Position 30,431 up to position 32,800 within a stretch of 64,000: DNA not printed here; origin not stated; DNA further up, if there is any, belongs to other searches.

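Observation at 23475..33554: opp operon extended by a translationally coupled BspA-type LRR surface protein and a lipoprotein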

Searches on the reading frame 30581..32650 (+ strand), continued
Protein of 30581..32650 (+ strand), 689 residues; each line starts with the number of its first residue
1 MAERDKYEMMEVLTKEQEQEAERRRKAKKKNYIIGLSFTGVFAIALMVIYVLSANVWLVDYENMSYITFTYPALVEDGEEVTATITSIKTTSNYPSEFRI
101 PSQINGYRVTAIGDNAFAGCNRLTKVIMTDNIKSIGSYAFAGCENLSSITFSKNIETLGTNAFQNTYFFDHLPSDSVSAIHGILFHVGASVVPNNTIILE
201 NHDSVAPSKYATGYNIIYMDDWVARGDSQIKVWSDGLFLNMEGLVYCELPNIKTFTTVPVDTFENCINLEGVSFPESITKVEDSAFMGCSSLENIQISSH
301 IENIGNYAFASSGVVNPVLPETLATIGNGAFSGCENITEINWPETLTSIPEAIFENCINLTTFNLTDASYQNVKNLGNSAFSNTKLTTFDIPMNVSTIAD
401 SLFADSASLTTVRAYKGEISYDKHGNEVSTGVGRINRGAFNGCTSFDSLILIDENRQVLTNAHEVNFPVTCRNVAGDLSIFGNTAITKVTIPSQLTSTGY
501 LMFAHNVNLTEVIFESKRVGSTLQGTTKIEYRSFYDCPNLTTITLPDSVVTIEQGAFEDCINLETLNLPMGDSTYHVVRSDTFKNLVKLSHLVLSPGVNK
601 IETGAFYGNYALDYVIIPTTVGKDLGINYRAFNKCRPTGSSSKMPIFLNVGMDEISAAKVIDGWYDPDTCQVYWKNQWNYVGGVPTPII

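Call 31: find_encoding_contigs(protein=P0079, flank=8000, max_places=2)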
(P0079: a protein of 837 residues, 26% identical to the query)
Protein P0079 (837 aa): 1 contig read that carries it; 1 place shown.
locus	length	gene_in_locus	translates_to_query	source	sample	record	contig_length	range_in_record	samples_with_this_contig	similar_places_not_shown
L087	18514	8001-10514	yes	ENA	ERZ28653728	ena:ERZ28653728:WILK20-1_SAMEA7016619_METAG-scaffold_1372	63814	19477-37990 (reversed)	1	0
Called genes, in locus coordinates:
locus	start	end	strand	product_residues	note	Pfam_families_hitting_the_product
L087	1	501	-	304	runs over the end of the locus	PF14305:ATPgrasp_TupA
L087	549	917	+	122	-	-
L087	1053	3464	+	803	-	PF00496:SBP_bac_5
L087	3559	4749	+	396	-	PF00528:BPD_transp_1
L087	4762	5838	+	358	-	PF12911:OppC_N, PF00528:BPD_transp_1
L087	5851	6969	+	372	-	PF00005:ABC_tran, PF13304:AAA_21 (faint), PF08352:oligo_HPY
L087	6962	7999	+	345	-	PF00005:ABC_tran, PF02463:SMC_N (weak), PF08352:oligo_HPY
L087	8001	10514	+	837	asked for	PF13306:LRR_5, PF13855:LRR_8 (faint), PF13306:LRR_5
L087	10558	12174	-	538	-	PF01943:Polysacc_synt, PF03023:MurJ (weak)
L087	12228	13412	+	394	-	PF13439:Glyco_transf_4, PF13579:Glyco_trans_4_4, PF00534:Glycos_transf_1, PF13692:Glyco_trans_1_4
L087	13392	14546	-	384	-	PF00534:Glycos_transf_1, PF13692:Glyco_trans_1_4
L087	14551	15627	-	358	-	PF00534:Glycos_transf_1, PF13692:Glyco_trans_1_4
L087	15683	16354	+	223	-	PF03167:UDG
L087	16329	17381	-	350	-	PF09515:Thia_YuaJ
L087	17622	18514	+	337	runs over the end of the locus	-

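Call 49: search_solved_structures(query=window:30581-32647:+, max_evalue=0.001)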
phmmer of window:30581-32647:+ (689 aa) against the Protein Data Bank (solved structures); distinct sequences matched with E-value up to 0.001: 29.
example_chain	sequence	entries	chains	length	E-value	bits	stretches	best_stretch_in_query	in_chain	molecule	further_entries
4fs7_A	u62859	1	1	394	3.8e-36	127.7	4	262-364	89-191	Uncharacterized protein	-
4gt6_A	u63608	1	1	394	1.1e-29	106.3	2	258-366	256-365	Cell surface protein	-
4h09_A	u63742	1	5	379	1.6e-19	72.8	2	531-634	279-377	Hypothetical leucine rich repeat protein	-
4fdw_A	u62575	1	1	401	1.5e-18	69.6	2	255-406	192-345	leucine rich hypothetical protein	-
6mlx_A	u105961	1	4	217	2.8e-18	68.7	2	262-361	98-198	Leucine-rich repeat protein TpLRR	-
4fd0_A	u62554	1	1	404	3.6e-18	68.3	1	255-405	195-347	Leucine rich hypothetical protein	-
4cp6_A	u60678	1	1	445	4e-12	48.3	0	130-186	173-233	CHOLINE BINDING PROTEIN PCPA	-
4oju_A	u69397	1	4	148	6.6e-11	44.3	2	105-164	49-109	hypothetical leucine rich repeat protein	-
4pq8_A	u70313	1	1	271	1.3e-09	40.1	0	322-367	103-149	DESIGNED PROTEIN OR465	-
4r5d_A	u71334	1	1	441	2.7e-08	35.7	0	323-367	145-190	Leucine rich repeat protein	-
4r6g_A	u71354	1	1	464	4.8e-08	34.9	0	322-394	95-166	leucine rich repeats DLRR_K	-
4r6f_A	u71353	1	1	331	6e-08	34.5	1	322-393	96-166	Leucine rich repeat DLRR_I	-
3sb4_A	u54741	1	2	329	2.2e-07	32.7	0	235-310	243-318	Hypothetical leucine rich repeat protein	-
4r6j_A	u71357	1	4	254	2.5e-07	32.5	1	322-394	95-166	Lucine rich repeats DLRR_H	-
3v47_A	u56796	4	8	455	3.2e-07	32.1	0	239-361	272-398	Toll-like receptor 5b and variable lymphocyte receptor B.61 chimeric protein | Tlr5b protein,Variable lymphocyte receptor B | Toll-like receptor 5b, Variable ly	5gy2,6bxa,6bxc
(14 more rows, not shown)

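Call 52: predict_structure(alignment_id=A1)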
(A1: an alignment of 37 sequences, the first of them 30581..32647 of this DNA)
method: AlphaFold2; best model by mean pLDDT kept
length: 689 residues; sequences in the alignment: 37
mean_pLDDT: 89.0   pTM: 0.79
mean pLDDT of the five models: 89.0, 88.9, 87.5, 87.0, 86.0
residues with pLDDT >= 90: 483; 70-90: 139; 50-70: 50; < 50: 17
segments of 3 or more residues with pLDDT < 50: 1-13
pLDDT, mean of each block of 10 residues (from residue 1): 44 54 59 51 62 64 84 71 89 88 86 93 92 92 93 88 91 87 86 92 89 89 69 90 93 89 96 93 97 89 98 94 96 97 96 98 96 96 98 96 97 95 90 93 96 95 94 87 94 93 95 90 89 97 94 97 95 90 96 94 96 95 95 93 95 92 95 95 91
secondary structure, 60 per line:
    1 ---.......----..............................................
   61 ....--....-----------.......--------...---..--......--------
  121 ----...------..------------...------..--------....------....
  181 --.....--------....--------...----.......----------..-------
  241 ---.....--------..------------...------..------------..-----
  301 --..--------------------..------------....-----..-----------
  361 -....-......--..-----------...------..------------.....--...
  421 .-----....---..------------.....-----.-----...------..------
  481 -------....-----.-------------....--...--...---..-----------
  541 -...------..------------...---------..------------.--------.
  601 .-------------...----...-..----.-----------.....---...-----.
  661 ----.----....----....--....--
elements in order: H4-10 H15-64 E67-70 E82-88 E97-99 E107-112 E125-127 E148-150 H167-170 E177-180 E183-187 E196-199 E215-218 E244-248 E271-273 E339-342 E362-365 H367-372 E388-390 E411-415 E418-421 E427-430 E448-452 E464-466 E488-491 E511-514 E517-519 E522-524 E542-544 E565-567 E615-617 E644-648 E670-673 E678-681 E684-687

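Call 56: fold_search(model_id=the predicted structure, library=pdb)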
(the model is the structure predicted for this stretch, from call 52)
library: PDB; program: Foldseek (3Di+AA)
matches with E <= 10: 237; with E <= 0.001: 58
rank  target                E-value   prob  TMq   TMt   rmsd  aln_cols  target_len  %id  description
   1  4gt6                  6.0e-13  1.00  0.27  0.43  11.3       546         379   18  Crystal structure of a leucine rich cell surface protein (FAEPRAA2165_01021) from Faecalibacterium prausnitzii A2-165 at (released 2012-09-26)
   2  4fs7                  1.2e-11  1.00  0.29  0.47  11.9       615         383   16  Crystal structure of a leucine-rich repeat protein (BACOVA_04585) from Bacteroides ovatus ATCC 8483 at 1.19 A resolution (released 2012-09-19)
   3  4h09_A                1.8e-09  1.00  0.30  0.48   7.5       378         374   18  Crystal structure of a leucine-rich repeat protein (EUBVEN_01088) from Eubacterium ventriosum ATCC 27560 at 2.50 A res (released 2012-10-10)
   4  4h09_C                3.2e-09  1.00  0.30  0.50   8.1       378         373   19  Crystal structure of a leucine-rich repeat protein (EUBVEN_01088) from Eubacterium ventriosum ATCC 27560 at 2.50 A res (released 2012-10-10)
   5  4h09_B                3.5e-09  1.00  0.29  0.48   8.6       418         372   17  Crystal structure of a leucine-rich repeat protein (EUBVEN_01088) from Eubacterium ventriosum ATCC 27560 at 2.50 A res (released 2012-10-10)
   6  4h09_E                4.6e-09  1.00  0.29  0.46   8.4       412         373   16  Crystal structure of a leucine-rich repeat protein (EUBVEN_01088) from Eubacterium ventriosum ATCC 27560 at 2.50 A res (released 2012-10-10)
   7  4h09_D                8.6e-09  1.00  0.30  0.48   9.8       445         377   17  Crystal structure of a leucine-rich repeat protein (EUBVEN_01088) from Eubacterium ventriosum ATCC 27560 at 2.50 A res (released 2012-10-10)
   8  6mlx_B                2.9e-08  1.00  0.13  0.39  10.5       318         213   18  Crystal structure of T. pallidum Leucine Rich Repeat protein (TpLRR) (released 2019-07-17)
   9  6mlx_A                3.2e-08  1.00  0.13  0.37  11.0       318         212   17  Crystal structure of T. pallidum Leucine Rich Repeat protein (TpLRR) (released 2019-07-17)
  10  6mlx_C                3.8e-08  1.00  0.13  0.38  10.4       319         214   18  Crystal structure of T. pallidum Leucine Rich Repeat protein (TpLRR) (released 2019-07-17)
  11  4fdw                  7.1e-08  1.00  0.22  0.37  12.2       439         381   18  Crystal structure of a putative cell surface protein (BACOVA_01565) from Bacteroides ovatus ATCC 8483 at 2.05 A resoluti (released 2012-07-25)
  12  4fd0                  1.1e-07  1.00  0.22  0.35  14.4       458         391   16  Crystal structure of a putative cell surface protein (BACCAC_03700) from Bacteroides caccae ATCC 43185 at 2.07 A resolut (released 2012-07-25)
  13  4cp6                  2.0e-07  1.00  0.15  0.24  14.5       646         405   12  The Crystal structure of Pneumococcal vaccine antigen PcpA (released 2015-02-25)
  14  8xum_A                1.1e-06  1.00  0.18  0.18  19.1       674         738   12  Structure of LGR4 with RSPO2 (released 2025-01-15)
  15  4bss_A                6.6e-06  1.00  0.18  0.24  17.5       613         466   13  Structure of the ectodomain of LGR5 in complex with R-spondin-1 (Fu1Fu2) in P21 crystal form (released 2013-06-19)
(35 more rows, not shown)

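Call 57: find_encoding_contigs(protein=P0003, flank=10000, max_places=2)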
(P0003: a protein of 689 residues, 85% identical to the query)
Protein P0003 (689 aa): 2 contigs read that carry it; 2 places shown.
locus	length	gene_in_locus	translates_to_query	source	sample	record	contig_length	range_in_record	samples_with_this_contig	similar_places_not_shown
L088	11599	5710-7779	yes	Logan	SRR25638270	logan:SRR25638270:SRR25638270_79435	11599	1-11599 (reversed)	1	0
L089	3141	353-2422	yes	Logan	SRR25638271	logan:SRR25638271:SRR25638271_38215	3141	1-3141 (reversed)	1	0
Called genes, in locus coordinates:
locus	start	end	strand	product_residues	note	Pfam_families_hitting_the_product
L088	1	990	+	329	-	?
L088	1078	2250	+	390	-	PF00528:BPD_transp_1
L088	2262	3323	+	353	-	PF12911:OppC_N (weak), PF00528:BPD_transp_1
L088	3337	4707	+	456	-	PF00005:ABC_tran, PF13304:AAA_21 (weak), PF00005:ABC_tran, PF08352:oligo_HPY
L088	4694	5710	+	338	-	PF02463:SMC_N, PF00005:ABC_tran, PF08352:oligo_HPY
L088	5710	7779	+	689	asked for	PF13306:LRR_5, PF13855:LRR_8 (faint), PF13306:LRR_5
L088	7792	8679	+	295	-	-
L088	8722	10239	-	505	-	PF01943:Polysacc_synt, PF01554:MatE (weak)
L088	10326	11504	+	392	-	PF13439:Glyco_transf_4, PF13579:Glyco_trans_4_4, PF00534:Glycos_transf_1, PF13692:Glyco_trans_1_4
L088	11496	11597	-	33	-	?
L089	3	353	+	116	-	?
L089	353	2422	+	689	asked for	PF13306:LRR_5, PF13855:LRR_8 (faint), PF13306:LRR_5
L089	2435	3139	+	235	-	?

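Call 60: search_protein_families(library=ncbifam, proteins=[window:30581-32650:+], max_evalue=0.001)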
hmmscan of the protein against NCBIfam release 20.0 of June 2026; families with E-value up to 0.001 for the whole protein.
window:30581-32650:+ (689 aa): 2 families
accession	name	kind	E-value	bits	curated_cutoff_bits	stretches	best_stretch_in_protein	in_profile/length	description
NF047961.1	adhesin_HupY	equivalog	5.4e-26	91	1250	2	105-165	195-252/978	leucine-rich repeat adhesin HupY/LrrG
NF045861.1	glide_Gli349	exception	3.8e-15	53.7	1750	1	335-410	2677-2750/3169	gliding machinery surface structure protein Gli349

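Call 70: find_encoding_contigs(protein=P0028, flank=7000, max_places=1)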
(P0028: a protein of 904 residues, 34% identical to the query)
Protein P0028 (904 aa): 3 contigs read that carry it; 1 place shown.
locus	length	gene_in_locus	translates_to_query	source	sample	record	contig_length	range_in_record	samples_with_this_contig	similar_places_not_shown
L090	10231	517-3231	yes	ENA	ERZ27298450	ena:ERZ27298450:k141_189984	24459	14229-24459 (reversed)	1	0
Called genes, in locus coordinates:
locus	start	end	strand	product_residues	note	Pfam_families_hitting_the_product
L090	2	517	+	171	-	?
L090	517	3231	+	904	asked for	PF13306:LRR_5, PF13855:LRR_8 (faint), PF13306:LRR_5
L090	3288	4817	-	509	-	PF01943:Polysacc_synt, PF03023:MurJ, PF01554:MatE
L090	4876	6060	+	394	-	PF13579:Glyco_trans_4_4, PF13439:Glyco_transf_4, PF00534:Glycos_transf_1, PF13692:Glyco_trans_1_4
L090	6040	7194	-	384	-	PF00534:Glycos_transf_1 (weak), PF13524:Glyco_trans_1_2 (faint)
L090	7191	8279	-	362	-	PF00534:Glycos_transf_1, PF13692:Glyco_trans_1_4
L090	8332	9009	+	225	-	PF03167:UDG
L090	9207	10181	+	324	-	PF09515:Thia_YuaJ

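Call 71: find_encoding_contigs(protein=P0031, flank=7000, max_places=1)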
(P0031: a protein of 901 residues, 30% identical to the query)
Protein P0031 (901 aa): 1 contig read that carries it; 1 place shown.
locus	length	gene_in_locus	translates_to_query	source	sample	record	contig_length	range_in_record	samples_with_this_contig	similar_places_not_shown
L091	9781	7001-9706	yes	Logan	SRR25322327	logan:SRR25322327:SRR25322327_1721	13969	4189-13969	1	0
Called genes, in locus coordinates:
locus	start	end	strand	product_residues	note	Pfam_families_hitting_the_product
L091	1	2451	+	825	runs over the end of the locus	PF00496:SBP_bac_5 (faint)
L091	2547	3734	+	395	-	PF00528:BPD_transp_1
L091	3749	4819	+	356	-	PF12911:OppC_N, PF00528:BPD_transp_1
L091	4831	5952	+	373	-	PF00005:ABC_tran, PF13304:AAA_21 (faint), PF08352:oligo_HPY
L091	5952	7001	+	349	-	PF00005:ABC_tran, PF02463:SMC_N (weak), PF13304:AAA_21 (faint), PF08352:oligo_HPY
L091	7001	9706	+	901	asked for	PF13306:LRR_5, PF13855:LRR_8 (faint), PF13306:LRR_5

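Call 76: find_related_loci(query=A1, collection=metagenome_contigs, flank=3000)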
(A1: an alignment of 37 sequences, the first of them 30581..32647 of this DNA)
Query A1 (689 aa) in metagenome_contigs; peptide patterns used: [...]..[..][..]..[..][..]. (x = any residue, [..] = any of these).
137 stretches matched a pattern; 8 encode a relative of the query (tblastn E <= 1e-3); 8 distinct loci.
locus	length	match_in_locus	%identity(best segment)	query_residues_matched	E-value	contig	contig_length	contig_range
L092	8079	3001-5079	62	1-689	0e+0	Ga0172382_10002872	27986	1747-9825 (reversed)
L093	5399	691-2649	31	23-648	3e-84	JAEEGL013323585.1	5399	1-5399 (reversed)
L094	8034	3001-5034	31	20-674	8e-84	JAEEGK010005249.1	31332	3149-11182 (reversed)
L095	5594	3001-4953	30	23-649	1e-81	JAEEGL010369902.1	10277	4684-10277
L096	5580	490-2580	30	28-689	6e-81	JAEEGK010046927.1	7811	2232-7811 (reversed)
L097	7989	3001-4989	30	28-648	1e-76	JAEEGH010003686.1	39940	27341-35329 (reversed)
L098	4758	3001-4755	30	20-563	4e-73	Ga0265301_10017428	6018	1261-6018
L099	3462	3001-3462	37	20-170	1e-28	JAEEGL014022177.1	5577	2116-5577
